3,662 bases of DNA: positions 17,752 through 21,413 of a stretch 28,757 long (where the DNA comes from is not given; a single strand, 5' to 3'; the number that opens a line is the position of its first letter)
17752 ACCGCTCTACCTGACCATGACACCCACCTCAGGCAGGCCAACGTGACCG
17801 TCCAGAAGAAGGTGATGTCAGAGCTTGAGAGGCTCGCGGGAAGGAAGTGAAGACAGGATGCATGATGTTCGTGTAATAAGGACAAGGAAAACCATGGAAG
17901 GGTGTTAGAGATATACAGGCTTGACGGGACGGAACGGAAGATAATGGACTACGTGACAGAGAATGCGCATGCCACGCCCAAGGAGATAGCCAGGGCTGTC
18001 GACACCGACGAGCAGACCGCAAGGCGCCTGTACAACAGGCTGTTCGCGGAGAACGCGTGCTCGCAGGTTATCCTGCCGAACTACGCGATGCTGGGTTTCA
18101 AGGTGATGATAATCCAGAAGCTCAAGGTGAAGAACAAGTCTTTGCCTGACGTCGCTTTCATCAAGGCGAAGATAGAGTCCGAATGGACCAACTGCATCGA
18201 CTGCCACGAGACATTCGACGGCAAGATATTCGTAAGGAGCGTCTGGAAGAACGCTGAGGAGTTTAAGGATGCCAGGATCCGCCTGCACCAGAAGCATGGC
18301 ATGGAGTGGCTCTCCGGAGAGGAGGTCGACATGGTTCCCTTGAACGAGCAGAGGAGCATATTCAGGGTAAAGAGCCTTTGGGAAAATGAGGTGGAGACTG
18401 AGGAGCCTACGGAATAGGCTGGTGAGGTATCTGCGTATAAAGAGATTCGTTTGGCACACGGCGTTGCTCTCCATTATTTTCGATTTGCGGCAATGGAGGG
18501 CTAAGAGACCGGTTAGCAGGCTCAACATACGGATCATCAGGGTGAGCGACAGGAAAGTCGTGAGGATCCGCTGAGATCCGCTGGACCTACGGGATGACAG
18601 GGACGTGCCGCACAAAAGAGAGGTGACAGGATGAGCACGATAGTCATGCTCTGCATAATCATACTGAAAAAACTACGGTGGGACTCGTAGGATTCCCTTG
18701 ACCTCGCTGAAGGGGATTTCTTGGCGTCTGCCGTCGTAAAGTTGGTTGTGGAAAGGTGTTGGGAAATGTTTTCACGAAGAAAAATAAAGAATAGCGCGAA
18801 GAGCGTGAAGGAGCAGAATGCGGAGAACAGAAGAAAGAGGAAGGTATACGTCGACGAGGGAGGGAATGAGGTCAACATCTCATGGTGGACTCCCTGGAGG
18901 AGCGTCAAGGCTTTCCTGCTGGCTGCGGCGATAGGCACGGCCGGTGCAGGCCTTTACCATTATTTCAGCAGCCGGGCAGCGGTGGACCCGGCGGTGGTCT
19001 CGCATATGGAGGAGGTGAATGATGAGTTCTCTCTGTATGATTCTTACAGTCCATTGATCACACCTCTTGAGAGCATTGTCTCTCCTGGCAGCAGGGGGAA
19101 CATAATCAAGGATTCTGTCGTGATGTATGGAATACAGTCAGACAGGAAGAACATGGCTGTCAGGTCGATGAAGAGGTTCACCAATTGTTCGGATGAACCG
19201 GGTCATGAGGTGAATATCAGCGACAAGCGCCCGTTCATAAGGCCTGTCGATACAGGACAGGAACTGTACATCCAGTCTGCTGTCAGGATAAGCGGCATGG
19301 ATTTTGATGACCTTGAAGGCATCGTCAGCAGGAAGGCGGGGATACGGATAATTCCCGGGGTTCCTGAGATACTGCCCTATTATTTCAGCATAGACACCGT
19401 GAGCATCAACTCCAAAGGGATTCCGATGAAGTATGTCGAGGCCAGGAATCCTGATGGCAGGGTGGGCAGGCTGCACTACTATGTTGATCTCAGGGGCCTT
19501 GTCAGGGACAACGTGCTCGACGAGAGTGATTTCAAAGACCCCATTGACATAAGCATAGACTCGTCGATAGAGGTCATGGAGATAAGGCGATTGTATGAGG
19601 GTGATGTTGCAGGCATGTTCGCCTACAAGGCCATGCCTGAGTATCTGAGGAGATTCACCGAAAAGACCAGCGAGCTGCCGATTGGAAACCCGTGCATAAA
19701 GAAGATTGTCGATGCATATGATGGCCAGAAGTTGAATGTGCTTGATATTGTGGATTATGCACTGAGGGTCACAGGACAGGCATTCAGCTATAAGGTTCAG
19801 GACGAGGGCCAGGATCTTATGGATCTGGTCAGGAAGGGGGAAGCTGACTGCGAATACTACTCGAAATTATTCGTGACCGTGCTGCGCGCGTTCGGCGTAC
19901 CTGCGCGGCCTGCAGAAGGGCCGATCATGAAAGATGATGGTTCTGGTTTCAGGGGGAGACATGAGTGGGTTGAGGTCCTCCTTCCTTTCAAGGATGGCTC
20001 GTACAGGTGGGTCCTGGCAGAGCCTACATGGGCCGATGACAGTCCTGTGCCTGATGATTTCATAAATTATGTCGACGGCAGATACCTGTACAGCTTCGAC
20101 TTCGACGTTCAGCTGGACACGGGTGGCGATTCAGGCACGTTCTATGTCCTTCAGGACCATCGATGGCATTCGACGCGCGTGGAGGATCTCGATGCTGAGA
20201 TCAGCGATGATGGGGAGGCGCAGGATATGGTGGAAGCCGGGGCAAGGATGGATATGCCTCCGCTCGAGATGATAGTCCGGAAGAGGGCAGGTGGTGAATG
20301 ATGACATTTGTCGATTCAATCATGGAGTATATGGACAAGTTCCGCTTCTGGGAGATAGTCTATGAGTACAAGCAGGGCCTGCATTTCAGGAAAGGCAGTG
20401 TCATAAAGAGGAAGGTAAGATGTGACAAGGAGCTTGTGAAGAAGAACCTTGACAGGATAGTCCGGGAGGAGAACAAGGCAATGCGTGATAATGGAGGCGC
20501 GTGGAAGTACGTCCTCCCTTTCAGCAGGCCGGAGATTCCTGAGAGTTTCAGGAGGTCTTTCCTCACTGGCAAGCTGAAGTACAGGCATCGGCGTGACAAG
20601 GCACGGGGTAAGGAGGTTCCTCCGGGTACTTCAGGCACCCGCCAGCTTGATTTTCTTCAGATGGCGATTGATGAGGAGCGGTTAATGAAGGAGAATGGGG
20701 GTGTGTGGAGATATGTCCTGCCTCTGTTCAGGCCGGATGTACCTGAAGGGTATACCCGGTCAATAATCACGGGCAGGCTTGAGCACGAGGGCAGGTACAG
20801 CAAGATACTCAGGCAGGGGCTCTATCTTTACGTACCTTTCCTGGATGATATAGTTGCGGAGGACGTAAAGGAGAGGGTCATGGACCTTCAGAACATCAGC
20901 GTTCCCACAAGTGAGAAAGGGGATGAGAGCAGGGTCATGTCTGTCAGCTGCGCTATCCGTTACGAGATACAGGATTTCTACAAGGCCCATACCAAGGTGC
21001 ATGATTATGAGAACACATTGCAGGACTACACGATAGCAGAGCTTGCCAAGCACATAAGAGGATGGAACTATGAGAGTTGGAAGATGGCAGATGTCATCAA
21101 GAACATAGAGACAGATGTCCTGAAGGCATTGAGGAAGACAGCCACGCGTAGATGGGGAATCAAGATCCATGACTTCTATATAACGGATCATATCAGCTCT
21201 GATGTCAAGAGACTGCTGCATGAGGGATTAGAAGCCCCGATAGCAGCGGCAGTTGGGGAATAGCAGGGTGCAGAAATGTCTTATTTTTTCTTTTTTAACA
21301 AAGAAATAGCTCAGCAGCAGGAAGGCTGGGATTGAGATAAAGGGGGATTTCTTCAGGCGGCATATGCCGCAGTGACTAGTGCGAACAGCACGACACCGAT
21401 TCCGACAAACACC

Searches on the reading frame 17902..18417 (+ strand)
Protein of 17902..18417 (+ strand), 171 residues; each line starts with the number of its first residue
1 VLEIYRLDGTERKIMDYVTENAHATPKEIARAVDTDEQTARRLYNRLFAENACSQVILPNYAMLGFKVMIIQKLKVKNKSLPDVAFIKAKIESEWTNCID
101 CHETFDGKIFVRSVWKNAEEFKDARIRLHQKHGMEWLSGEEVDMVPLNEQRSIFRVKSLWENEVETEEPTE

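Call 4: search_protein_families(library=pfam, proteins=[window:17902-18417:+], max_evalue=0.1)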
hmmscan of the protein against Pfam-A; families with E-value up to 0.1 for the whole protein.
window:17902-18417:+ (171 aa): 5 families
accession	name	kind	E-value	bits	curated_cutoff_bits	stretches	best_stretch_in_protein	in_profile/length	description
PF13412.12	HTH_24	-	4.9e-06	26.5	21.9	1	7-47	1-41/48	Winged helix-turn-helix DNA-binding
PF13404.12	HTH_AsnC-type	-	0.00025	21.3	27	1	7-47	1-41/42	AsnC-type helix-turn-helix domain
PF12840.13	HTH_20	-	0.014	15.8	27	1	8-42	3-37/51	Helix-turn-helix domain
PF01393.25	Chromo_shadow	-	0.02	15.4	22.4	0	95-122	1-27/52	Chromo shadow domain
PF08790.17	zf-LYAR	-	0.077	13.3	20.7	0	98-108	3-13/28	LYAR-type C2HC zinc finger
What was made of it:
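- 17902..18417 (+): 171-aa winged-helix (HTH_24) regulator that follows the cassette in all close relatives. Pfam HTH_24 E 4.9e-6 (call 4).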

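Call 6: search_protein_families(library=ncbifam, proteins=[window:17902-18417:+], max_evalue=0.1)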
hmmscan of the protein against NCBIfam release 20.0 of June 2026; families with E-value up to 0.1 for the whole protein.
window:17902-18417:+ (171 aa): 3 families
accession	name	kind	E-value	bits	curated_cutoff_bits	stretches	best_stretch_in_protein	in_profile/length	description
NF053758.1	ChrTpTrnRegChrS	equivalog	0.0093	15.8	250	1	5-122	10-125/158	chromate efflux transcriptional regulator ChrS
NF043011.1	CytC7_Geobact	equivalog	0.078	13.5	120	0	79-109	28-58/89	cytochrome c7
NF041395.1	TranRegLrpA1_Halo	equivalog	0.085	12.9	250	0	8-50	4-46/142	HTH-type transcriptional regulator LrpA1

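Call 7: search_protein_families(library=padloc, proteins=[window:17902-18417:+], max_evalue=0.1)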
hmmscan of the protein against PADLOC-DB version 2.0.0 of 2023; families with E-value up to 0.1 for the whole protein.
window:17902-18417:+ (171 aa): 1 family
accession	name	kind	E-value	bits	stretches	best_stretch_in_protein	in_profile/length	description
PDLC01850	CARF3--CARF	-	0.023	12.6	1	8-41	144-177/209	-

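Call 8: search_protein_families(library=phrogs, proteins=[window:17902-18417:+], max_evalue=0.1)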
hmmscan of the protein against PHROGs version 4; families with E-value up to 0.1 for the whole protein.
window:17902-18417:+ (171 aa): 1 family
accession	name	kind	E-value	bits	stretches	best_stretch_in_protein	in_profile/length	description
phrog_1687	-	transcription regulation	0.043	14.8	1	10-48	67-105/162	MarR family transcrition regulator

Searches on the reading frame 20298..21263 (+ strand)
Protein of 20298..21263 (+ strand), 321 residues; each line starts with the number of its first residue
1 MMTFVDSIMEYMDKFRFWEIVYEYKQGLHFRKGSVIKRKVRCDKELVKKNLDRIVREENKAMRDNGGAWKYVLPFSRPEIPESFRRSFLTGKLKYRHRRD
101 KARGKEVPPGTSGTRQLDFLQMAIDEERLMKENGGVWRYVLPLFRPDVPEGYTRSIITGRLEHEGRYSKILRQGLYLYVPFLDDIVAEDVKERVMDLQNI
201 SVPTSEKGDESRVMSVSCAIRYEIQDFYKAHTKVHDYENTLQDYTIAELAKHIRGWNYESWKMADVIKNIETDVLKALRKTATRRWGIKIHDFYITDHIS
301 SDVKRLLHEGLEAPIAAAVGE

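Call 4: search_protein_families(library=pfam, proteins=[window:20298-21263:+], max_evalue=0.1)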
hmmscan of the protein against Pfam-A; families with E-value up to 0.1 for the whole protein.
window:20298-21263:+ (321 aa): 2 families
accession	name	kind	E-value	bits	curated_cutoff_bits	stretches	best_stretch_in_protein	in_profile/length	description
PF01145.31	Band_7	-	2.2e-13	51.1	23.6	1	164-298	14-145/176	SPFH domain / Band 7 family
PF07799.17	DUF1643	-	0.091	13.3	22.5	0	241-282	29-69/134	Protein of unknown function (DUF1643)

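Call 6: search_protein_families(library=ncbifam, proteins=[window:20298-21263:+], max_evalue=0.1)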
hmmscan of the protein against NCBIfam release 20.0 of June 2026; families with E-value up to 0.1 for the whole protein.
window:20298-21263:+ (321 aa): 3 families
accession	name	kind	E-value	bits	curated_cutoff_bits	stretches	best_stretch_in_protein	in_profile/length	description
TIGR01933.1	hflK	equivalog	2.1e-06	27.4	159.4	1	165-292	16-139/261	FtsH protease activity modulator HflK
TIGR01932.1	hflC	equivalog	8e-05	21.6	134.4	1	159-273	35-146/318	protease modulator HflC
NF009780.0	PRK13278.1-5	equivalog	0.081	11.9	556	0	144-204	33-92/361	formate--phosphoribosylaminoimidazolecarboxamide ligase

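Call 7: search_protein_families(library=padloc, proteins=[window:20298-21263:+], max_evalue=0.1)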
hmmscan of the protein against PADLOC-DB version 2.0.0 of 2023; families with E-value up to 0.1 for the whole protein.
window:20298-21263:+ (321 aa): 0 families

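Call 8: search_protein_families(library=phrogs, proteins=[window:20298-21263:+], max_evalue=0.1)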
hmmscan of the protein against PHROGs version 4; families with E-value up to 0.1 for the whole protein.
window:20298-21263:+ (321 aa): 1 family
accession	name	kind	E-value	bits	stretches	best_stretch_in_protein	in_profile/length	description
phrog_200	-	other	0.0032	17.6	1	166-296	117-254/379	lipoprotein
